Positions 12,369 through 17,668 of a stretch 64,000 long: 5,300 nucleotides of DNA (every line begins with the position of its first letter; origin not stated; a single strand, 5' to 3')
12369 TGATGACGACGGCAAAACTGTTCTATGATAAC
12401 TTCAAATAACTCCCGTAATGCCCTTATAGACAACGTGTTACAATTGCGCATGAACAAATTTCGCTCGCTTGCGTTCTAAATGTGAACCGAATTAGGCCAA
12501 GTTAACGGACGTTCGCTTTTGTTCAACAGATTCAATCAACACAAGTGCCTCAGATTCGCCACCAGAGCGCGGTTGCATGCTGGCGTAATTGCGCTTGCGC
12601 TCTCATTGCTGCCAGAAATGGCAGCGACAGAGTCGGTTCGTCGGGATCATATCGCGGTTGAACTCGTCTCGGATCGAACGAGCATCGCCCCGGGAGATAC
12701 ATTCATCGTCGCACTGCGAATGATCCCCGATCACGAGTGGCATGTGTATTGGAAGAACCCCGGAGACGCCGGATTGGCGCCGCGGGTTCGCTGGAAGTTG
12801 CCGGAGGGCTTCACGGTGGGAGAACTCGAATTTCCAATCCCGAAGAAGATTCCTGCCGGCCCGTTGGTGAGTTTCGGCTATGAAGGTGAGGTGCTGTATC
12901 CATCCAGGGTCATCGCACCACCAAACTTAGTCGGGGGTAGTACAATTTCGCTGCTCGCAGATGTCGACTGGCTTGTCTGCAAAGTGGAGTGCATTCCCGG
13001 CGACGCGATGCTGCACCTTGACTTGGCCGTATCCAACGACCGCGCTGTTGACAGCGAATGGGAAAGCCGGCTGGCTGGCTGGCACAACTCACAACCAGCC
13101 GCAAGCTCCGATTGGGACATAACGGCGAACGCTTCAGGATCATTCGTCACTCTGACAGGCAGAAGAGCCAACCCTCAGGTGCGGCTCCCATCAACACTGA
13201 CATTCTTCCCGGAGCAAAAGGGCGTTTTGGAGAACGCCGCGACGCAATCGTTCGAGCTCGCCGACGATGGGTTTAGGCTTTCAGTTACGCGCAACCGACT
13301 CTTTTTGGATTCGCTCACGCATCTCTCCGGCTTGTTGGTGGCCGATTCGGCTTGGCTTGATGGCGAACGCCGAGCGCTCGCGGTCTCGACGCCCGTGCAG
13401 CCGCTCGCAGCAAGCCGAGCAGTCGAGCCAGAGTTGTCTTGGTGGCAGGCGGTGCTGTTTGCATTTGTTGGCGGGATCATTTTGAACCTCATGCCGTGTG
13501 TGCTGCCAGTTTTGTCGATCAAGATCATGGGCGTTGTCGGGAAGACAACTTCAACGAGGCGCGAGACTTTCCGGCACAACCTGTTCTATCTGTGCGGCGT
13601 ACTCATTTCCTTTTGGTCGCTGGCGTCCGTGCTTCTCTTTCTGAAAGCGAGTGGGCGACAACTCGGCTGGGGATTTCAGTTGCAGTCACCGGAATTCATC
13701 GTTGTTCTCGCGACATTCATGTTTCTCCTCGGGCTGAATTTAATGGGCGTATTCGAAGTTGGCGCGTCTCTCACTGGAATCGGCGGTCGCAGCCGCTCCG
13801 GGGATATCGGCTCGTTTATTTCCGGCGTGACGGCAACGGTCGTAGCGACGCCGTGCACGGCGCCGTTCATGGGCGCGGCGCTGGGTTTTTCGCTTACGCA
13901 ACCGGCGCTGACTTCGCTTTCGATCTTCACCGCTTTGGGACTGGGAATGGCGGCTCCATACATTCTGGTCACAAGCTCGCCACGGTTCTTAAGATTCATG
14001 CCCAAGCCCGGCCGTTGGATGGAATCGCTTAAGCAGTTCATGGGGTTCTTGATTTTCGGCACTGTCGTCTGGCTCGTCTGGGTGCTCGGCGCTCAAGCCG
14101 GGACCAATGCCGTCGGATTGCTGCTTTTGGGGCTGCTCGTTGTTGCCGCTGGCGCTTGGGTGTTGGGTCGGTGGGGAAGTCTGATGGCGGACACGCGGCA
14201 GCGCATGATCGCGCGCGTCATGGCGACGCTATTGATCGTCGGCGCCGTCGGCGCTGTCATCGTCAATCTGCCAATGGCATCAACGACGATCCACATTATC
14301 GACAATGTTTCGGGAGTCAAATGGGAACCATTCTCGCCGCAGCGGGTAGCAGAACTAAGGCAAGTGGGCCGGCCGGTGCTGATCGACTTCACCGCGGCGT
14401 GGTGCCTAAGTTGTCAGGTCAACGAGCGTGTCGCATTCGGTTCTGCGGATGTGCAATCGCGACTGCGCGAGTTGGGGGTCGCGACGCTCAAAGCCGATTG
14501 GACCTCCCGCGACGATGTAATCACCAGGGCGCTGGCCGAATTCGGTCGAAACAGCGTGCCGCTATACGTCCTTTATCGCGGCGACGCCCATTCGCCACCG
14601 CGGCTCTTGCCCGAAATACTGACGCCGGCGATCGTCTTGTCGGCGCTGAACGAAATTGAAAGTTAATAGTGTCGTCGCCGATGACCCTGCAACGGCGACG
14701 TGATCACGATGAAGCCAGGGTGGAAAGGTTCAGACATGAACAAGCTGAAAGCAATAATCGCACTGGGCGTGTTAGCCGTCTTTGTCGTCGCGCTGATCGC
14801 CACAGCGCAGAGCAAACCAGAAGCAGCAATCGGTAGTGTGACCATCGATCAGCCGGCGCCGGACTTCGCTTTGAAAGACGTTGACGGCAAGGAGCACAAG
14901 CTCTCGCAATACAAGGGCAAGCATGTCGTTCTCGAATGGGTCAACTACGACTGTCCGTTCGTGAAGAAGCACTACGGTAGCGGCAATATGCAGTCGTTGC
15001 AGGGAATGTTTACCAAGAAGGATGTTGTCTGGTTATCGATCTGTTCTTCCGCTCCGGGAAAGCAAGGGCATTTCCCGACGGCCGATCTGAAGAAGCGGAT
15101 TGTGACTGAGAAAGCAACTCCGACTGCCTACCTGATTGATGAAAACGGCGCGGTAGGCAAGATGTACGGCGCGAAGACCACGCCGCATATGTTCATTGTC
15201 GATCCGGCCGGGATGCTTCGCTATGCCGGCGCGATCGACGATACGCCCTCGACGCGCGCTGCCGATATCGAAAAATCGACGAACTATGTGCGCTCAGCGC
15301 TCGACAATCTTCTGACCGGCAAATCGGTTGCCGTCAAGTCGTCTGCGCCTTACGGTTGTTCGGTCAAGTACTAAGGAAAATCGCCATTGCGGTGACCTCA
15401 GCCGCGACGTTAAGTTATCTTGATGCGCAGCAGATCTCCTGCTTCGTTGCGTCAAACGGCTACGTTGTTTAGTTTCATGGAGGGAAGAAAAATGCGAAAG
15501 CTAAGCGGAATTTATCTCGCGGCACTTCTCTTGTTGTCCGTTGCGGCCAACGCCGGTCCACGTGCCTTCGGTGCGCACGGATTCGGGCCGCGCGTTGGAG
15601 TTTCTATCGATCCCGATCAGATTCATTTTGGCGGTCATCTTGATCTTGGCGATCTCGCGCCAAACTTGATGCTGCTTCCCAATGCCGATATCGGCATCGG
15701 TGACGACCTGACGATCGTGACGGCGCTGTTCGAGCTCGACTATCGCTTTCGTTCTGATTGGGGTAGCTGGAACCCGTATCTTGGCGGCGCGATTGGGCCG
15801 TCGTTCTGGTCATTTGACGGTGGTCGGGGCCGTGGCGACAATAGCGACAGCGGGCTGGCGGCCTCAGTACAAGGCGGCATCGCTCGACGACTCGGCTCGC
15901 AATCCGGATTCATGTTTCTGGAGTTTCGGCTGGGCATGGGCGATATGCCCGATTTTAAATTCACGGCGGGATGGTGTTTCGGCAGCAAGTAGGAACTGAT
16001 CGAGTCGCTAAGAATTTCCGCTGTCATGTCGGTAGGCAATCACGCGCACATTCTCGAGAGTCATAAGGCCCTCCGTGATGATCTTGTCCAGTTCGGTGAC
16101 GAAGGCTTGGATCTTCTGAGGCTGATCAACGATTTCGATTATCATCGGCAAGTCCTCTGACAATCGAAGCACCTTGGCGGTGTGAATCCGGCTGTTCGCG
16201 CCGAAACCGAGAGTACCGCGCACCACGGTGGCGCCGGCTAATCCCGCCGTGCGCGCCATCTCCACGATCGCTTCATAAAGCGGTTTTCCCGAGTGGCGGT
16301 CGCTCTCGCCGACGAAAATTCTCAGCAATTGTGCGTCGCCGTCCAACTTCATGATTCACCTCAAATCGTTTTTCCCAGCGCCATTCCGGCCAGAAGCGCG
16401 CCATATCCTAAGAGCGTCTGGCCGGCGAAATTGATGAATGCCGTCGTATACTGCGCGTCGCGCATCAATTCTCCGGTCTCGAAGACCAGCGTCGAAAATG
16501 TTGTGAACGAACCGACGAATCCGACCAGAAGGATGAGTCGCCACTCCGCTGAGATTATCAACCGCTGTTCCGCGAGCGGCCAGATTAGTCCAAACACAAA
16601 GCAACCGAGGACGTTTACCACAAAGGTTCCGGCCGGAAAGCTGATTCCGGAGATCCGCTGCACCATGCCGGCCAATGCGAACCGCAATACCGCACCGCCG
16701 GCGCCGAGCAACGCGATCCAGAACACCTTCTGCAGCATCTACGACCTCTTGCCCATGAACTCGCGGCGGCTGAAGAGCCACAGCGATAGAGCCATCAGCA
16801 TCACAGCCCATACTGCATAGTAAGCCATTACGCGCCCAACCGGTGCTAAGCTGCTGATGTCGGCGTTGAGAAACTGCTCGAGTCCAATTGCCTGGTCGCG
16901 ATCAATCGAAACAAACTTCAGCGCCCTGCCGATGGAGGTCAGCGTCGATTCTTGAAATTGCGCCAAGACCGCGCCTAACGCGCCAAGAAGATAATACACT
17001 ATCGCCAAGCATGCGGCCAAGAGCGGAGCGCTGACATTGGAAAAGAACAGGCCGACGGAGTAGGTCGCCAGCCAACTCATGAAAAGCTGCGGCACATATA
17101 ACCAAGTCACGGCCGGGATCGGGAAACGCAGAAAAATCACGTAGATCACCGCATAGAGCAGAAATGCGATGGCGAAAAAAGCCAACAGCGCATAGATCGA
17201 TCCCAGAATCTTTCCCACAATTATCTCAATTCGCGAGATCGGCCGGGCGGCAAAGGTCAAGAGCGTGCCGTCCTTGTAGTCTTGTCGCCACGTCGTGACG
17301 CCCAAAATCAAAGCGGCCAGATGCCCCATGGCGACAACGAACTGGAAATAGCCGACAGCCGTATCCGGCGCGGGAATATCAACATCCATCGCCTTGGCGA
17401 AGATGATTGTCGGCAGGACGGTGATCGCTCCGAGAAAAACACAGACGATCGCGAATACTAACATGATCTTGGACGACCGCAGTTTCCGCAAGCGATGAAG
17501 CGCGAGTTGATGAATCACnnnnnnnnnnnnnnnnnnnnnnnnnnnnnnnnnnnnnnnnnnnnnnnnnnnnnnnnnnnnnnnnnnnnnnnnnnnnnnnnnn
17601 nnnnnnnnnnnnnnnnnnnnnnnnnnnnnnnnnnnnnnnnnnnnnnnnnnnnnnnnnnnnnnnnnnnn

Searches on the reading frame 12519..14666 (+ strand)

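Call 23: search_protein_families(library=pfam, proteins=[window:12519-14666:+], max_evalue=0.001)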
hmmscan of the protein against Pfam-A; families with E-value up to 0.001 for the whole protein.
window:12519-14666:+ (715 aa): 3 families
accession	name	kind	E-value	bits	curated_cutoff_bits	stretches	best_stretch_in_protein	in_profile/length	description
PF02683.22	DsbD_TM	-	6.3e-22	78.4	27.1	1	309-520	2-215/219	Cytochrome C biogenesis protein transmembrane domain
PF13899.12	Thioredoxin_7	-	1.1e-16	61.1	27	1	602-687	2-82/83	Thioredoxin-like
PF11412.14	DsbD_N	-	1.5e-13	51.3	25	1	55-164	14-113/119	Thiol:disulfide interchange protein DsbD, N-terminal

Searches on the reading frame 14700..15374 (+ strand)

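Call 23: search_protein_families(library=pfam, proteins=[window:14700-15374:+], max_evalue=0.001)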
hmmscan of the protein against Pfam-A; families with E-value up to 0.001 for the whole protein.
window:14700-15374:+ (224 aa): 3 families
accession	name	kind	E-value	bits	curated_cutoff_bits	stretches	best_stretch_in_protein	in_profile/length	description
PF00578.27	AhpC-TSA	-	5.2e-17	62.4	26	1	49-175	1-123/124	AhpC/TSA family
PF08534.16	Redoxin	-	1.8e-12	47.7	26.6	1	50-183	3-138/148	Redoxin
PF00255.25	GSHPx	-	7.5e-05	22.7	27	1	55-141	3-85/108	Glutathione peroxidase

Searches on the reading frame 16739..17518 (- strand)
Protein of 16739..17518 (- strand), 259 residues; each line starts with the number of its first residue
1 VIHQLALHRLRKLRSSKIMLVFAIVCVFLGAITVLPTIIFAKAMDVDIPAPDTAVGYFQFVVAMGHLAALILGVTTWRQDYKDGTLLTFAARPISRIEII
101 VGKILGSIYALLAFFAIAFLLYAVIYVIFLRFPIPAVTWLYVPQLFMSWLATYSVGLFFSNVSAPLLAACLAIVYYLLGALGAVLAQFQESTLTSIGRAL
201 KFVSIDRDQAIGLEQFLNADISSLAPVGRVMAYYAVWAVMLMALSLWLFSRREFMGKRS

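Call 23: search_protein_families(library=pfam, proteins=[window:16739-17518:-], max_evalue=0.001)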
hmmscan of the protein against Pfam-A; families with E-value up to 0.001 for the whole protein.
window:16739-17518:- (259 aa): 2 families
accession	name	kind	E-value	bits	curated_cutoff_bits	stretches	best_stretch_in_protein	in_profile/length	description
PF12679.13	ABC2_membrane_2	-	5e-07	29.7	27.2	1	13-253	11-282/283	ABC-2 family transporter protein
PF12730.13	ABC2_membrane_4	-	6.4e-05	23.4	27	1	11-179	7-168/179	ABC-2 family transporter protein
